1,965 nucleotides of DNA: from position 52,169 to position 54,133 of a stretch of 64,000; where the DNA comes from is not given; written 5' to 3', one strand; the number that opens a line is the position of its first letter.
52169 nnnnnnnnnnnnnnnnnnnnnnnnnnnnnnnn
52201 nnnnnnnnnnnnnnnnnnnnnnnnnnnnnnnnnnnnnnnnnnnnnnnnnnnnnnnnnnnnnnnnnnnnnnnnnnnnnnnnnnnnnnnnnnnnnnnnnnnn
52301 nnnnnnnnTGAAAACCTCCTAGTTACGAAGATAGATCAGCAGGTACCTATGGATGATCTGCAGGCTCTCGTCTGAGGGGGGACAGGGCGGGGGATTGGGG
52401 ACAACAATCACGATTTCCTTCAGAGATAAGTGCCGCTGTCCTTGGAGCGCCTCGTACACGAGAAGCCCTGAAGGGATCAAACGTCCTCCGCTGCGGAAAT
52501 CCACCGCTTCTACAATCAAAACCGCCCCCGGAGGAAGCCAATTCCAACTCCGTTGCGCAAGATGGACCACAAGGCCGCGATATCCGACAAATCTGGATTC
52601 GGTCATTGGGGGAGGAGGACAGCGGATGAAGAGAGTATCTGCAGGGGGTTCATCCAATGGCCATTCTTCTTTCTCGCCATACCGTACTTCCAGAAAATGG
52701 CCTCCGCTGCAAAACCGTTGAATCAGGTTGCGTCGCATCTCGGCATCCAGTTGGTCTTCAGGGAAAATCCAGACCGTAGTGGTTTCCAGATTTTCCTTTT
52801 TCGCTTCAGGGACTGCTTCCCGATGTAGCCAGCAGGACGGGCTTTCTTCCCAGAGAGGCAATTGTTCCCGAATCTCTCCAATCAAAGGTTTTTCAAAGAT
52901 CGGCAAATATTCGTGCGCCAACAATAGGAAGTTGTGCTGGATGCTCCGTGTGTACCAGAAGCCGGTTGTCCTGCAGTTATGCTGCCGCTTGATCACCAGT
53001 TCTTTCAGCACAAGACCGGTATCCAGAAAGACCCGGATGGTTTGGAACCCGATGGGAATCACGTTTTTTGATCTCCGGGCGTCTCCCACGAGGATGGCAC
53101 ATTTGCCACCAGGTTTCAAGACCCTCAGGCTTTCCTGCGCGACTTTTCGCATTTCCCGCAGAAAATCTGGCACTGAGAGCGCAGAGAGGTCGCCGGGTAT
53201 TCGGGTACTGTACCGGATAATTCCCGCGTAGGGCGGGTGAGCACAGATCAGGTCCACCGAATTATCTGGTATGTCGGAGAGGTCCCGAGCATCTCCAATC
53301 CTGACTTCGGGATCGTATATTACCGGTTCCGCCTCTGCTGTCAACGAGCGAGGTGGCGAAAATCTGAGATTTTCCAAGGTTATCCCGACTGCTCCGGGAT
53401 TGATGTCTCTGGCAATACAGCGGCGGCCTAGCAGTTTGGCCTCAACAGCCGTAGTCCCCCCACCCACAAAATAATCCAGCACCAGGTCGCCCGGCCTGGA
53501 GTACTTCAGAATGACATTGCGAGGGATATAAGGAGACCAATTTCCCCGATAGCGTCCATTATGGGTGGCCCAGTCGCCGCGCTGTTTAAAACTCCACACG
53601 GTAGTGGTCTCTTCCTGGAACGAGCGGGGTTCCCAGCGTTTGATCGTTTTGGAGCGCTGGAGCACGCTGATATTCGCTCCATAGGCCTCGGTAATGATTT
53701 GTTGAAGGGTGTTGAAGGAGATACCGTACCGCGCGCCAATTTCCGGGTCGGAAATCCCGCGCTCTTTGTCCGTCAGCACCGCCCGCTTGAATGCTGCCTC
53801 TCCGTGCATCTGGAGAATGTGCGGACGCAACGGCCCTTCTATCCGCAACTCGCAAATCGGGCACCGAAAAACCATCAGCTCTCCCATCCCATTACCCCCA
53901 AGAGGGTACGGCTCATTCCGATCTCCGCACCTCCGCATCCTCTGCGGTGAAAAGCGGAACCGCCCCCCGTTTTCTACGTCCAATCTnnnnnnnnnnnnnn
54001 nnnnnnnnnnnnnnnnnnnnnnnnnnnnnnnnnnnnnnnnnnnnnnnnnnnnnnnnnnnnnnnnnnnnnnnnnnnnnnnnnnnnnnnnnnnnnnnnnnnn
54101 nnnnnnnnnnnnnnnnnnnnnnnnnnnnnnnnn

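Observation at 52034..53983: Low-GC islet with an orphan methyltransferase (zinc-ribbon + HTH + gamma-type MTase core + large C-terminal domain) wedged between paralogous hybrid kinase genes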

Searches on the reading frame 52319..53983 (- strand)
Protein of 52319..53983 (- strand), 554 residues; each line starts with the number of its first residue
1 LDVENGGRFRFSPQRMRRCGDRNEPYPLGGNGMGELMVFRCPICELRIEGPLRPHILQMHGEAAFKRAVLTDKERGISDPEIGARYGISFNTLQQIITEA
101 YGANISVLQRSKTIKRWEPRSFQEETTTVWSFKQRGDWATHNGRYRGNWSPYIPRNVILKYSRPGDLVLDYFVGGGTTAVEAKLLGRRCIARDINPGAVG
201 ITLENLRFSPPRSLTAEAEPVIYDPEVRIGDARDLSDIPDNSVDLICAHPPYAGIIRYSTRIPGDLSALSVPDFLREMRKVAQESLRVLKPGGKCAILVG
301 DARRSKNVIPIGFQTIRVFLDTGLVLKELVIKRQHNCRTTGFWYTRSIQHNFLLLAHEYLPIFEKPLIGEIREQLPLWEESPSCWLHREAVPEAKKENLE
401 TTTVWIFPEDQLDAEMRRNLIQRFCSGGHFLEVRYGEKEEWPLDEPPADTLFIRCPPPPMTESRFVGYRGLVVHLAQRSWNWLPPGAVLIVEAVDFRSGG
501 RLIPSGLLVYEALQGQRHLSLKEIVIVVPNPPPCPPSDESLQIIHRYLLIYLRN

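Call 3: search_protein_families(library=pfam, proteins=[window:52319-53983:-], max_evalue=0.01)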
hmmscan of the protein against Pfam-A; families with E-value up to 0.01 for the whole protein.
window:52319-53983:- (554 aa): 4 families
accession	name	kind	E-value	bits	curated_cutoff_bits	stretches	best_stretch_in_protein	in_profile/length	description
PF01555.25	N6_N4_Mtase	-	8.5e-21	75.3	26.7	2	117-201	132-218/221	DNA methylase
PF08241.18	Methyltransf_11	-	3.2e-06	28.1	21.2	0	173-248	5-66/95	Methyltransferase domain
PF01170.24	UPF0020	-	0.0013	18.9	22.3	0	163-194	27-58/197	RMKL-like, methyltransferase domain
PF13649.12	Methyltransf_25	-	0.0089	17.1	27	0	168-248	1-70/97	Methyltransferase domain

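Call 4: search_protein_families(library=ncbifam, proteins=[window:52319-53983:-], max_evalue=0.01)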
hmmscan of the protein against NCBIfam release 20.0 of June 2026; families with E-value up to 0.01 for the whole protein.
window:52319-53983:- (554 aa): 4 families
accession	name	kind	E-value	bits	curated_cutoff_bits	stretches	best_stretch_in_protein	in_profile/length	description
NF008572.0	PRK11524.1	equivalog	2e-09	37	292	2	155-206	205-256/294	adenine-specific DNA-methyltransferase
NF050803.1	DnaMtaseCcrMCaul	equivalog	2.2e-08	33.4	830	1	156-195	197-236/350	adenine-specific DNA-methyltransferase CcrM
TIGR01177.1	TIGR01177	hypoth_equivalog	9.1e-08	31.8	316.55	1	160-284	178-286/330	TIGR01177 family methyltransferase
NF010253.0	PRK13699.1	subfamily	1.1e-05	25.3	244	0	156-191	155-190/226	DNA methyltransferase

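Call 5: search_protein_families(library=padloc, proteins=[window:52319-53983:-], max_evalue=0.01)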
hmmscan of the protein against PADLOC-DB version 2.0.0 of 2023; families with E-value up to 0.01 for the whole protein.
window:52319-53983:- (554 aa): 62 families (the best 25 are shown)
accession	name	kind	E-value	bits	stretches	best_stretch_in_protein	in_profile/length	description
PDLC03376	MTase_II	-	7.3e-85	282.8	1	112-365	4-249/249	Type II methyltransferase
PDLC03351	MTase_II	-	4.3e-38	129.4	1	114-365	97-347/348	Type II methyltransferase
PDLC03353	MTase_II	-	2.4e-27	94.1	2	228-345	13-128/260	Type II methyltransferase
PDLC03350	MTase_II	-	9.3e-24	82.4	2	226-366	58-193/312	Type II methyltransferase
PDLC03325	MTase_II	-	8.1e-22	75.5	2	129-200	56-127/426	Type II methyltransferase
PDLC03380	MTase_II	-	6.2e-20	69.8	2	130-202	20-94/393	Type II methyltransferase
PDLC04134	mad2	-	2.5e-17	60.9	1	155-321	280-414/492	mads_2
PDLC03265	MTase_II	-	1.9e-16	58.5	2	112-203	237-325/333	Type II methyltransferase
PDLC03283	MTase_II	-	4.8e-16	57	2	226-365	6-161/352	Type II methyltransferase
PDLC03299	MTase_II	-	2e-15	55.1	2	98-207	151-258/296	Type II methyltransferase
PDLC03387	MTase_II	-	9.4e-15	52.5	2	134-206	199-275/289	Type II methyltransferase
PDLC03371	MTase_II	-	1.5e-14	52.1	1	120-204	166-250/260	Type II methyltransferase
PDLC03239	MTase_II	-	5.7e-14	49.6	1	139-196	64-124/442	Type II methyltransferase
PDLC03369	MTase_II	-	1.2e-12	45.4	2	138-199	112-175/532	Type II methyltransferase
PDLC03259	MTase_II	-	2.6e-12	44.3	2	227-324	6-108/423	Type II methyltransferase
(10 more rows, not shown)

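Call 7: find_homologous_proteins(query=window:52319-53887:-, max_evalue=0.001)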
Query window:52319-53887:- (522 aa): 2297 proteins with E <= 0.001 among 8000 candidates; the best 120 are listed.
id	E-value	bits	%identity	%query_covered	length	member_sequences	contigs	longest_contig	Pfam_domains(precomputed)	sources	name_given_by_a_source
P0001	0.0e+0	1212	100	99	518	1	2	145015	PF08241.19,PF01555.25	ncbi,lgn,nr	ncbi:MAG: DNA methyltransferase [Anaerolineae bacterium]|nr:DNA methyltransferase [Anaerolineae bact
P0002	1.2e-281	953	81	99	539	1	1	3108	PF08241.19,PF01555.25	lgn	-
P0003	1.3e-274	930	82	96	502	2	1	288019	PF08241.19,PF01555.25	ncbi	-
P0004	1.6e-269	913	76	100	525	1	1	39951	PF08241.19,PF01555.25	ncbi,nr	ncbi:MAG: methyltransferase domain-containing protein [Thermoflexales bacterium]|nr:methyltransferas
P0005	4.3e-269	912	77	99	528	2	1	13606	PF01170.25,PF08241.19,PF01555.25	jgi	jgi:SAM-dependent methyltransferase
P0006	1.1e-265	900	76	100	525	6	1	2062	PF08241.19,PF01555.25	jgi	jgi:hypothetical protein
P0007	7.1e-265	898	77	99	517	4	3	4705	PF08241.19,PF01555.25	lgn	-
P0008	2.4e-247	840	76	93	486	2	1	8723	PF01555.25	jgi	jgi:16S rRNA G966 N2-methylase RsmD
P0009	1.9e-246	837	71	99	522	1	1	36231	PF01170.25,PF08241.19,PF01555.25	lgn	-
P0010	9.7e-232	788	68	99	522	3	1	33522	PF01555.25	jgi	-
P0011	2.4e-231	787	67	98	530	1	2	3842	PF01555.25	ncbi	-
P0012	2.4e-230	784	69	96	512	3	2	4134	PF01555.25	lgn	-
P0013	4.6e-229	779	66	99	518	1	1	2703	PF08241.19,PF01555.25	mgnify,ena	mgnify:CR=1 FL=1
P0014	6.7e-229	779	66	98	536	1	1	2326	PF01555.25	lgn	-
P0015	1.6e-228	778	67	98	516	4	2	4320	PF08241.19,PF01555.25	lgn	-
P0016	1.6e-228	778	66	98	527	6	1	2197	PF08241.19,PF01555.25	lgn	-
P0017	2.3e-226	770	66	99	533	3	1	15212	PF08241.19,PF01555.25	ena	-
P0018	1.5e-225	768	66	98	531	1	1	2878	PF08241.19,PF01555.25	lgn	-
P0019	1.5e-224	764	65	99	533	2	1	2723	PF01555.25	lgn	-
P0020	2.1e-224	764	65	99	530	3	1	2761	PF08241.19,PF01555.25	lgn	-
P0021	2.2e-224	764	65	99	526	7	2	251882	PF01555.25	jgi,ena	-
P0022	1.2e-223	762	64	99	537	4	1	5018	PF08241.19,PF01555.25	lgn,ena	-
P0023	6.8e-223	759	64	99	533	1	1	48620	PF01555.25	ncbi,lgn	ncbi:MAG: hypothetical protein Kow0063_17500 [Anaerolineae bacterium]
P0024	5.0e-222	756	65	98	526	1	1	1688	PF08241.19,PF01555.25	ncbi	ncbi:MAG: DNA methyltransferase, partial [Candidatus Kryptoniota bacterium]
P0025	9.3e-221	752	65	99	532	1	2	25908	PF01555.25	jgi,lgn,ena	-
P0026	9.4e-221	752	64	99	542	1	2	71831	PF08241.19,PF01555.25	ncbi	-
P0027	1.7e-220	751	64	98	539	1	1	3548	PF01555.25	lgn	-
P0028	2.4e-220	751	64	100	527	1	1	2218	PF08241.19,PF01555.25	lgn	-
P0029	8.2e-220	749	64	98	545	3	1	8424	PF08241.19,PF01555.25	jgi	-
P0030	2.4e-219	747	63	99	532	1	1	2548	PF01555.25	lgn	-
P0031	7.0e-219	746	64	98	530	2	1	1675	PF08241.19,PF01555.25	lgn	-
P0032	2.8e-218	744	64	99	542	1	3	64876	PF01555.25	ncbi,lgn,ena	ncbi:MAG: DNA methyltransferase [Chloroflexia bacterium]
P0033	1.5e-217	741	63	98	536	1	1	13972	PF08241.19,PF01555.25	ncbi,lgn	-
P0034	1.8e-217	741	63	99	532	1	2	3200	PF01555.25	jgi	-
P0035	3.5e-216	737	63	98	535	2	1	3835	PF01555.25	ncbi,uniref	ncbi:MAG: DNA methyltransferase, partial [Candidatus Jordarchaeum sp.]|uniref:DNA methyltransferase 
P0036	8.5e-215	732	63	99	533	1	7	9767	PF01555.25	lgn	-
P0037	4.8e-214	730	64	98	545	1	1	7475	PF08241.19,PF01555.25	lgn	-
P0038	7.7e-214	729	62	98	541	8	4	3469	PF08241.19,PF01555.25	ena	-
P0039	8.9e-214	729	62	99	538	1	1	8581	PF08241.19,PF01555.25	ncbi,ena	-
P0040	6.8e-213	726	62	98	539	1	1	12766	PF01555.25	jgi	-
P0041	8.5e-213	726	61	99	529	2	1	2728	PF08241.19,PF01555.25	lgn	-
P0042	5.1e-212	723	62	99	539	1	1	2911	PF08241.19,PF01555.25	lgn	-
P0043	8.5e-212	722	63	99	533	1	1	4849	PF08241.19,PF01555.25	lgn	-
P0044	8.8e-212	722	62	99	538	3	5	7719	PF01555.25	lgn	-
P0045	3.0e-211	721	61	98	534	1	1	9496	PF08241.19,PF01555.25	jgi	-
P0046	1.5e-210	718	62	98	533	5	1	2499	PF08241.19,PF01555.25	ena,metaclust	metaclust:\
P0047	1.6e-210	718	61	99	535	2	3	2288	PF08241.19,PF01555.25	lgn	-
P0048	3.3e-210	717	63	98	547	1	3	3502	PF08241.19,PF01555.25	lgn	-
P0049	1.2e-209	715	62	98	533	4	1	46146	PF08241.19,PF01555.25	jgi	-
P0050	4.3e-209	713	62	98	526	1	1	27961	PF01555.25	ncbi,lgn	-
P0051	1.0e-208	712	61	99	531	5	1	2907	PF01555.25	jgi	-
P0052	1.7e-208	712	62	99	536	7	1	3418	PF08241.19,PF01555.25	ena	-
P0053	2.7e-208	711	63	99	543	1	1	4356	PF08241.19,PF01555.25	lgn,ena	-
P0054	2.9e-208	711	63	98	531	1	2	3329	PF01555.25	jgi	-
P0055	5.1e-208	710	62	98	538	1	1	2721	PF08241.19,PF01555.25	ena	-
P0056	1.3e-207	709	63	97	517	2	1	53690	PF08241.19,PF01555.25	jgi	-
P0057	1.1e-206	706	60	99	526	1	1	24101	PF08241.19,PF01555.25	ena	-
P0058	1.8e-206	705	64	93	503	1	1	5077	PF08241.19,PF01555.25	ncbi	ncbi:MAG: DNA methyltransferase [Candidatus Caldarchaeum sp.]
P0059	8.3e-206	703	62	98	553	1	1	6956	PF08241.19,PF01555.25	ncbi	ncbi:MAG: DNA methyltransferase [Anaerolineae bacterium]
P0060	8.7e-206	703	61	98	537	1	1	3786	PF01555.25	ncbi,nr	ncbi:MAG: DNA methyltransferase [Acidobacteriota bacterium]|nr:DNA methyltransferase [Acidobacteriot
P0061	2.7e-205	701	61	99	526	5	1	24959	PF01170.25,PF08241.19,PF01555.25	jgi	jgi:SAM-dependent methyltransferase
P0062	2.0e-204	698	62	98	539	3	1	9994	PF08241.19,PF01555.25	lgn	-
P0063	2.3e-204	698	61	98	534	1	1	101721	PF08241.19,PF01555.25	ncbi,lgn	-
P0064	3.5e-204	697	60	99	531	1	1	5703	PF08241.19,PF01555.25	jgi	-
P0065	7.6e-204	696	62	98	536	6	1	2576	PF08241.19,PF01555.25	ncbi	-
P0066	1.1e-203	696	61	99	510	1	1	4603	PF08241.19,PF01555.25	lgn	-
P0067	1.1e-203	696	63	96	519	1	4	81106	PF08241.19,PF01555.25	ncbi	ncbi:MAG: TRM11 family SAM-dependent methyltransferase [Anaerolineae bacterium]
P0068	1.7e-203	695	62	99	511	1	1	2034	PF08241.19,PF01555.25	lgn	-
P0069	3.6e-203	694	60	99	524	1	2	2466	PF01555.25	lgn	-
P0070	1.5e-202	692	62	98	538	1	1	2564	PF08241.19,PF01555.25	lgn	-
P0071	2.1e-202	691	62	95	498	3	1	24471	PF01555.25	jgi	jgi:hypothetical protein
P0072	2.6e-202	691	61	98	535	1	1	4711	PF01555.25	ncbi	-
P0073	3.1e-202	691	62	96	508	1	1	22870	PF01170.25,PF08241.19,PF01555.25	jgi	jgi:SAM-dependent methyltransferase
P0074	8.3e-202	689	62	98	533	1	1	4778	PF01555.25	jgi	-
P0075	3.1e-201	688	60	99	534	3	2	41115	PF01555.25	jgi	-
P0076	1.2e-200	686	60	98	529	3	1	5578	PF01555.25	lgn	-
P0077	3.2e-200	684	59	98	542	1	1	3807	PF08241.19,PF01555.25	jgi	-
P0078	9.6e-200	683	59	98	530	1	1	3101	PF08241.19,PF01555.25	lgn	-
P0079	1.3e-199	682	61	98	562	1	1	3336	PF08241.19,PF01555.25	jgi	-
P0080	4.5e-199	680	60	99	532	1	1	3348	PF01555.25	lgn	-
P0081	1.7e-198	679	59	99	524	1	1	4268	PF01555.25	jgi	jgi:SAM-dependent methyltransferase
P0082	4.6e-198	677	60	98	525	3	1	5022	PF13518.13,PF08241.19,PF01555.25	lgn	-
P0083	1.6e-197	675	60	99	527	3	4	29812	PF08241.19,PF01555.25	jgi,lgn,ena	-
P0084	1.6e-197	675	58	99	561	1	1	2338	PF08241.19,PF01555.25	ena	-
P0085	1.8e-197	675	56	98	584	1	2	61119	PF13518.13,PF08241.19,PF01555.25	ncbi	-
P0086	2.0e-197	675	61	99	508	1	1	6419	PF08241.19,PF01555.25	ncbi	-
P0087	2.2e-197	675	60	99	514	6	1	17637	PF08241.19,PF01555.25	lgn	-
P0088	4.4e-197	674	63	91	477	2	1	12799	PF01555.25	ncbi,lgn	-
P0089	9.6e-197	673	59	98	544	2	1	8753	PF08241.19,PF01555.25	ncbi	ncbi:MAG: DNA methyltransferase [Promethearchaeota archaeon]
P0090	1.6e-196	672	59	96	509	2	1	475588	PF01555.25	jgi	jgi:hypothetical protein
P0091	2.1e-196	672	62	91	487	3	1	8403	PF01555.25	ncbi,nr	ncbi:MAG: methyltransferase domain-containing protein [Anaerolineae bacterium]|nr:methyltransferase 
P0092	2.4e-196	671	57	99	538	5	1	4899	PF08241.19,PF01555.25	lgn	-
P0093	3.2e-195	668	60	98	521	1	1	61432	PF08241.19,PF01555.25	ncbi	-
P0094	5.0e-195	667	59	100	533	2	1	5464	PF08241.19,PF01555.25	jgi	-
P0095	1.9e-194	665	58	98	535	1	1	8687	PF01555.25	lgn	-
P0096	2.1e-194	665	60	96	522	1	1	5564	PF01555.25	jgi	jgi:SAM-dependent methyltransferase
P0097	9.5e-194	663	60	98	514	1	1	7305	PF08241.19,PF01555.25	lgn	-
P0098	2.1e-193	662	60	98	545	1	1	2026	PF01555.25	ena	-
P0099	3.4e-193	661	59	99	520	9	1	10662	PF01170.25,PF08241.19,PF01555.25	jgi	-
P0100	3.2e-192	658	58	98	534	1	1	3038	PF01555.25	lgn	-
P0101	3.8e-192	658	58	100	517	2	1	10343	PF01555.25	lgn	-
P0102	4.5e-192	657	61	96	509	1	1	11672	PF08241.19,PF01555.25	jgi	-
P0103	1.2e-191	656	58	98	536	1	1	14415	PF08241.19,PF01555.25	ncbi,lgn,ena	-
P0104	2.7e-191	655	59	98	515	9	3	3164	PF08241.19,PF01555.25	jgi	jgi:DNA modification methylase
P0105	3.5e-191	654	58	98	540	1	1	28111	PF01555.25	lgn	-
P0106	4.1e-191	654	65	85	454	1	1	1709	PF08241.19,PF01555.25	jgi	jgi:SAM-dependent methyltransferase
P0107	5.6e-191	654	53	98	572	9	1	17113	PF01170.25,PF08241.19,PF01555.25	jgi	jgi:SAM-dependent methyltransferase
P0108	8.6e-191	653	55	98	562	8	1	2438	PF08241.19,PF01555.25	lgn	-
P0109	1.2e-190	653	60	99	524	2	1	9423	PF13649.13,PF02475.24,PF08241.19,PF01555.25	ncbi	-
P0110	2.6e-190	651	58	98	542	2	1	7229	PF13847.13,PF03602.22,PF02475.24,PF09445.17,PF08241.19,PF01555.25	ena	-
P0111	4.9e-190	651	56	98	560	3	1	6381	PF01555.25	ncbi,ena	-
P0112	1.3e-188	646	59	97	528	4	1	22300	PF13649.13,PF08241.19,PF01555.25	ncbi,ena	-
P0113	3.2e-188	645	57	98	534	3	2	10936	PF08241.19,PF01555.25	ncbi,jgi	-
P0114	1.1e-187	643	58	99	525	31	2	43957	PF08241.19,PF01555.25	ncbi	-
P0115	1.4e-186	639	60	95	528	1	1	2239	PF01170.25,PF08241.19,PF01555.25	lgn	-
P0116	4.9e-186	637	61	91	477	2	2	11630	PF01555.25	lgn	-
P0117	5.3e-186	637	61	91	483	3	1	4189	PF01170.25,PF01555.25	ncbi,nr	ncbi:MAG: methyltransferase domain-containing protein [Chloroflexi bacterium]|nr:methyltransferase d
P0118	9.2e-186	636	56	98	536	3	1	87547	PF01555.25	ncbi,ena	-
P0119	3.8e-184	631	55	98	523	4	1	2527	PF08241.19,PF01555.25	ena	-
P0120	2.7e-183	628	56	98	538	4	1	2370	PF08241.19,PF01555.25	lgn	-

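Call 9: find_encoding_contigs(protein=P0003, flank=6000, max_places=3)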
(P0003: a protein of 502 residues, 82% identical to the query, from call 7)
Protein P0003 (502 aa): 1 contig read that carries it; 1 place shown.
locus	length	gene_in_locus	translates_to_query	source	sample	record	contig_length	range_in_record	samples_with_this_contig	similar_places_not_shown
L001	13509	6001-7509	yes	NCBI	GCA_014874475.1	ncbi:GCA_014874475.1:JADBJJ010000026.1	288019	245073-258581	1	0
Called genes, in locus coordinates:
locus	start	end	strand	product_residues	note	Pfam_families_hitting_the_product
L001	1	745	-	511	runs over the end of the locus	PF04865:Baseplate_J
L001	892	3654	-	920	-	PF01411:tRNA-synt_2c, PF07973:tRNA_SAD, PF02272:DHHA1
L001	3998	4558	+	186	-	PF22769:DCD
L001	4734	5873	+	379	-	PF00072:Response_reg, PF00512:HisKA, PF02518:HATPase_c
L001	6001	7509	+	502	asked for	PF08241:Methyltransf_11 (faint), PF01555:N6_N4_Mtase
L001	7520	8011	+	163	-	-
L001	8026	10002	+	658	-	PF17201:Cache_3-Cache_2, PF17202:sCache_3_3, PF17203:sCache_3_2, PF00672:HAMP, PF00512:HisKA, PF02518:HATPase_c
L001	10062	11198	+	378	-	PF00072:Response_reg, PF00512:HisKA, PF02518:HATPase_c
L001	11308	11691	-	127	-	PF00072:Response_reg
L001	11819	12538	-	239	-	PF01292:Ni_hydr_CYTB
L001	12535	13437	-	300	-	PF12838:Fer4_7 (weak), PF13187:Fer4_9 (weak), PF13247:Fer4_11, PF12838:Fer4_7 (weak), PF25160:LdpA_Fe-S-bd (weak), PF00037:Fer4 (weak), PF12797:Fer4_2 (weak), PF12837:Fer4_6 (weak), +5 more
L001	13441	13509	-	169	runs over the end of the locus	PF01750:HycI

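Call 10: find_encoding_contigs(protein=P0004, flank=6000, max_places=3)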
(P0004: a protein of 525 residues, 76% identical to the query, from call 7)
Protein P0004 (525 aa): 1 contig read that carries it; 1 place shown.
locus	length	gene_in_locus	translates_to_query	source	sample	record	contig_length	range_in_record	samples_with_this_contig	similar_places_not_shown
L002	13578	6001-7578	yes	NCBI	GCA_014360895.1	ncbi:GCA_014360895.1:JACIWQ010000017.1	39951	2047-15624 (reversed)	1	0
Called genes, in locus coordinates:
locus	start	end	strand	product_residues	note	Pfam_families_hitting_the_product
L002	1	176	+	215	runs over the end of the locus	PF16697:Yop-YscD_cpl, PF00498:FHA, PF00486:Trans_reg_C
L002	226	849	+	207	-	-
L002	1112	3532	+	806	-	PF20437:LonC_helical, PF13654:AAA_32, PF20436:LonB_AAA-LID, PF05362:Lon_C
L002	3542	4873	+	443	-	PF22039:HUTI_composite_bact (weak), PF01979:Amidohydro_1, PF07969:Amidohydro_3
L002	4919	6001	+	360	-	-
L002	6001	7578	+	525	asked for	PF01555:N6_N4_Mtase, PF08241:Methyltransf_11 (faint), PF01555:N6_N4_Mtase (weak)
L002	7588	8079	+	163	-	-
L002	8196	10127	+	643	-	PF16254:DUF4910, PF04389:Peptidase_M28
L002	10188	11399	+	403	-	PF02463:SMC_N, PF13175:AAA_15, PF13476:AAA_23 (weak)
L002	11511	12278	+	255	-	PF04203:Sortase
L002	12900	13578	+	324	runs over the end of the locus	PF06144:DNA_pol3_delta, PF21694:DNA_pol3_delta_C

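Call 11: find_encoding_contigs(protein=P0021, flank=6000, max_places=3)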
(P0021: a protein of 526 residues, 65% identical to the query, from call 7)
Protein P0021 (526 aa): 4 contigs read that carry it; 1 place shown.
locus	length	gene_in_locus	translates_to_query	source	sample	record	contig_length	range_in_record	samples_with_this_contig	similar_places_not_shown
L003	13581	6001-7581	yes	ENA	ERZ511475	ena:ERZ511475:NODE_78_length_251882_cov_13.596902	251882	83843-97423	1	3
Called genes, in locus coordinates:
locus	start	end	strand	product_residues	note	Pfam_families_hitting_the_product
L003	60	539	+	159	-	PF01966:HD (faint)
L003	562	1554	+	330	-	PF03446:NAD_binding_2 (weak), PF03807:F420_oxidored, PF02153:PDH_N, PF20463:PDH_C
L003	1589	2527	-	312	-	PF00140:Sigma70_r1_2 (weak), PF04542:Sigma70_r2, PF04539:Sigma70_r3, PF08281:Sigma70_r4_2 (faint), PF04545:Sigma70_r4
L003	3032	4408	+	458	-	PF00398:RrnaAD, PF13489:Methyltransf_23, PF08241:Methyltransf_11, PF08242:Methyltransf_12, PF13649:Methyltransf_25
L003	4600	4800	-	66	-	PF13495:Phage_int_SAM_4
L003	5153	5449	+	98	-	PF01909:NTP_transf_2, PF18765:Polbeta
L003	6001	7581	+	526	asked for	PF01555:N6_N4_Mtase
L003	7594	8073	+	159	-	-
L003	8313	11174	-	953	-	PF02739:5_3_exonuc_N, PF01367:5_3_exonuc, PF01612:DNA_pol_A_exo1, PF22619:DNA_polI_exo1, PF00476:DNA_pol_A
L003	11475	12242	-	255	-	PF00561:Abhydrolase_1, PF12146:Hydrolase_4, PF12697:Abhydrolase_6, PF06821:Ser_hydrolase (faint), PF00561:Abhydrolase_1 (weak), PF08386:Abhydrolase_4 (weak)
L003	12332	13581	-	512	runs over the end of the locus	PF15902:Sortilin-Vps10 (faint), PF24316:Tli3 (faint), PF21471:Reelin_subrepeat-B (faint), PF02012:BNR (faint), PF13088:BNR_2 (weak)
